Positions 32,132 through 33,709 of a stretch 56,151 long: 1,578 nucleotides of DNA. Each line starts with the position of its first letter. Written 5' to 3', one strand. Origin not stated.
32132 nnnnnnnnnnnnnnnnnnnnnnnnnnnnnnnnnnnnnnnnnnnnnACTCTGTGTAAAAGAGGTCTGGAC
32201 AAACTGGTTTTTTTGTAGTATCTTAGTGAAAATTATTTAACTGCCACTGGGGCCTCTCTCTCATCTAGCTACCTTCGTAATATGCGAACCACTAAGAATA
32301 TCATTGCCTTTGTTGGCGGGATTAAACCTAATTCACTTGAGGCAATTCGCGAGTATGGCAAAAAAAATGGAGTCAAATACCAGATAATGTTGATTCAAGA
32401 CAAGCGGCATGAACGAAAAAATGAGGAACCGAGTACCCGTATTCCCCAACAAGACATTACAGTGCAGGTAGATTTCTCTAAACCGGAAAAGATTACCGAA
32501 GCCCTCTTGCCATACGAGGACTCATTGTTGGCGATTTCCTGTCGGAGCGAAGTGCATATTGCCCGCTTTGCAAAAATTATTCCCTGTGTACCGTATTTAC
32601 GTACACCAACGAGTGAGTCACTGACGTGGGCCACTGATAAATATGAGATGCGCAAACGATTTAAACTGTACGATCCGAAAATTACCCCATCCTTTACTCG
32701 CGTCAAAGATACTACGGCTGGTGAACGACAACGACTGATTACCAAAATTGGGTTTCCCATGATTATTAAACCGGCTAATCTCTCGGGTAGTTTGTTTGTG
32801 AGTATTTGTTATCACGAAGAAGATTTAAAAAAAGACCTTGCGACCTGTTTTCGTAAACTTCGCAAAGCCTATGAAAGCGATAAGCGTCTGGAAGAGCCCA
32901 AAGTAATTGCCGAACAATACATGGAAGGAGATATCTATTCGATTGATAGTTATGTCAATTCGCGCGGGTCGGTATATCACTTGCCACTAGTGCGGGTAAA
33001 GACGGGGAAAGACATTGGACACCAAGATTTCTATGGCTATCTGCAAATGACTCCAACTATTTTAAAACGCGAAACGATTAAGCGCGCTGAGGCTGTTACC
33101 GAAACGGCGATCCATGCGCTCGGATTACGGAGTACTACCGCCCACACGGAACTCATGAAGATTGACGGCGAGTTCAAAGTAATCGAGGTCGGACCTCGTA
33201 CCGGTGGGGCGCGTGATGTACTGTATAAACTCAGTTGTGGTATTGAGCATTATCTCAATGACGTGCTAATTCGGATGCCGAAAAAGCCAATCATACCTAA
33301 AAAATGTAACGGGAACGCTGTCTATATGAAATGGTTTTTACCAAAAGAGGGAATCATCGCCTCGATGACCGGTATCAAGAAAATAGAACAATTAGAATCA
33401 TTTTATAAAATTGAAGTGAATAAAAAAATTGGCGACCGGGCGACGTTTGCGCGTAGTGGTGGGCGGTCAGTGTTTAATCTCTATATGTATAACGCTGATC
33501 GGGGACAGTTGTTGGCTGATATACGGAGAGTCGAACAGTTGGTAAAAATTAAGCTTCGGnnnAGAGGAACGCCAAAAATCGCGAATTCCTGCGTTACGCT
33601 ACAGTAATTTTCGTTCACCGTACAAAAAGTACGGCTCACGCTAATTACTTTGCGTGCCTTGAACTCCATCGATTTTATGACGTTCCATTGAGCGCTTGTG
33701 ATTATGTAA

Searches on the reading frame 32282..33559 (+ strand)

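Call 104: search_protein_families(library=pfam, proteins=[window:32282-33559:+], max_evalue=0.001)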
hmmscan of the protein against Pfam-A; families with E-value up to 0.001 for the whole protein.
window:32282-33559:+ (426 aa): 4 families
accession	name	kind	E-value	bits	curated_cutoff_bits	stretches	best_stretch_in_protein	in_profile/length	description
PF13535.11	ATP-grasp_4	-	2.7e-18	66.5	27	1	156-309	1-155/160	ATP-grasp domain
PF02786.22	CPSase_L_D2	-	1.5e-05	25.1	19.8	1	119-203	1-84/211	Carbamoyl-phosphate synthase L chain, ATP binding domain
PF18603.7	LAL_C2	-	3.8e-05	24.3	29.4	1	351-425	2-77/78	L-amino acid ligase C-terminal domain 2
PF02655.19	ATP-grasp_3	-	0.00035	21.1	23.2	0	119-309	3-159/160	ATP-grasp domain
